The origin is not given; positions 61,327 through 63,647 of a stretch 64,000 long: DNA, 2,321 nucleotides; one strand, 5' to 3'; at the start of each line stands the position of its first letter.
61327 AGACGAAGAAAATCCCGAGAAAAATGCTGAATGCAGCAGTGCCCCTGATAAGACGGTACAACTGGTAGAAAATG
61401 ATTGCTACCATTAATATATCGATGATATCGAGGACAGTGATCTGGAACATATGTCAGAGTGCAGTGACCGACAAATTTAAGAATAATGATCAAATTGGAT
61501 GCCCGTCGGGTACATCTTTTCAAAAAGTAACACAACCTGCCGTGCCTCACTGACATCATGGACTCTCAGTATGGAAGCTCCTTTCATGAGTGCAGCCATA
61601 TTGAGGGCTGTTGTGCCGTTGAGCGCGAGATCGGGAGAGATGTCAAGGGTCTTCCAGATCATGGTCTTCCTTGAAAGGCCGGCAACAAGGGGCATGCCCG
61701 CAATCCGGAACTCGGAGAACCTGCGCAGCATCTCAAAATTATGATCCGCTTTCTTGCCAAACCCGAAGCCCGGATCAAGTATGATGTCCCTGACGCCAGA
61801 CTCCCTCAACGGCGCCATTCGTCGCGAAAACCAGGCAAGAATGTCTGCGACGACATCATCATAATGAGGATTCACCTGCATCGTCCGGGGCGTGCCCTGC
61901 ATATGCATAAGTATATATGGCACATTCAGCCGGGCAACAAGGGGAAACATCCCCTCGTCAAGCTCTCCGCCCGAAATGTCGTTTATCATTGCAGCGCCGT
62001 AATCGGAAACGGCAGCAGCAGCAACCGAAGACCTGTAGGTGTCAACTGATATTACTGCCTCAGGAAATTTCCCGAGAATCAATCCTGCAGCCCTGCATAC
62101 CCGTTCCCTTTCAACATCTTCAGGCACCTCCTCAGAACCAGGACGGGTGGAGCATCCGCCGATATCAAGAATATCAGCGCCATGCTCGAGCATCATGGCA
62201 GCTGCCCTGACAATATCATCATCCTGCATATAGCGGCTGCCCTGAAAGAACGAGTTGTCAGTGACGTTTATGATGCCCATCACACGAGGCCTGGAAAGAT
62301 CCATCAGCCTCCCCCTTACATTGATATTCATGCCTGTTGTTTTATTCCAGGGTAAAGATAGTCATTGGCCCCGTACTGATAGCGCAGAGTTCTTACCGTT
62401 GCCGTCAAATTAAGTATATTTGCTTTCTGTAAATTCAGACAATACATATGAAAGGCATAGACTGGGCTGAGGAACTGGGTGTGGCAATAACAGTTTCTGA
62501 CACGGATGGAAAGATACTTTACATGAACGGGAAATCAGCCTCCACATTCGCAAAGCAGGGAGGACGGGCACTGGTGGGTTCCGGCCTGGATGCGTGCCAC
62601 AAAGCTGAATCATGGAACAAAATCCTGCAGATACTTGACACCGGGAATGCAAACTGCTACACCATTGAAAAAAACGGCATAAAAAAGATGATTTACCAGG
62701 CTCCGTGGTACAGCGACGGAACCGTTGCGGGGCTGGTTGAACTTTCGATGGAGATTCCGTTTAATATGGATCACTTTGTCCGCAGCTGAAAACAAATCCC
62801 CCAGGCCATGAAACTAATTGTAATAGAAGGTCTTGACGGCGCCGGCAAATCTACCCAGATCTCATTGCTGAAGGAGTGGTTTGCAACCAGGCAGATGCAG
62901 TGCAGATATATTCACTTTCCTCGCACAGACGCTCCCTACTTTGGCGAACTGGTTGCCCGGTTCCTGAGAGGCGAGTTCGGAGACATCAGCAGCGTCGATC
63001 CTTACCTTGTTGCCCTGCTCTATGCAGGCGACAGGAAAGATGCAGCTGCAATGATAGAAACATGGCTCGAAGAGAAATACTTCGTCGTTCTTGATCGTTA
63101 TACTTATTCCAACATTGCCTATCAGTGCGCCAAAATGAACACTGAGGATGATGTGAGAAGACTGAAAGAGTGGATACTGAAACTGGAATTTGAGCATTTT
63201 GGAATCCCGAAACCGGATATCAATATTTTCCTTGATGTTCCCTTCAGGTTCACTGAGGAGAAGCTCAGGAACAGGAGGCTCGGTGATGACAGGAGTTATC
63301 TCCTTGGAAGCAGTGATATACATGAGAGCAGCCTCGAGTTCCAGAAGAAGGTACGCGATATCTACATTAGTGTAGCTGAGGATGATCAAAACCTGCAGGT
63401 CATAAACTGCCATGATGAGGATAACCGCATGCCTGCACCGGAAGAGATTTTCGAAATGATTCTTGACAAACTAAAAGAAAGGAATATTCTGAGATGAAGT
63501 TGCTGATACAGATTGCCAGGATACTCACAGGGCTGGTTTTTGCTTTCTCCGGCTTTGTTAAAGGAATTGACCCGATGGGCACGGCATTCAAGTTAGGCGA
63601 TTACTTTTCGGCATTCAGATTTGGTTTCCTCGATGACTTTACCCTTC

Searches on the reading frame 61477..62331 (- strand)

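Call 64: search_protein_families(library=pfam, proteins=[window:61477-62331:-], max_evalue=0.00001)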
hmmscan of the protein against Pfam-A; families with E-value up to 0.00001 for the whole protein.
window:61477-62331:- (284 aa): 1 family
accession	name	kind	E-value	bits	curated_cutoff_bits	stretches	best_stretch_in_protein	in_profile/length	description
PF00809.28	Pterin_bind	-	1.2e-70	238.4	25.5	1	18-258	1-244/244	Pterin binding enzyme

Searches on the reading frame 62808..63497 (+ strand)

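Call 64: search_protein_families(library=pfam, proteins=[window:62808-63497:+], max_evalue=0.00001)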
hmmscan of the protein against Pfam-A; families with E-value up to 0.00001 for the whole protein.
window:62808-63497:+ (229 aa): 1 family
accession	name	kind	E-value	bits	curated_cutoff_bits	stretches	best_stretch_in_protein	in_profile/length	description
PF02223.23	Thymidylate_kin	-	4.4e-29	101.9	27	1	6-202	1-175/185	Thymidylate kinase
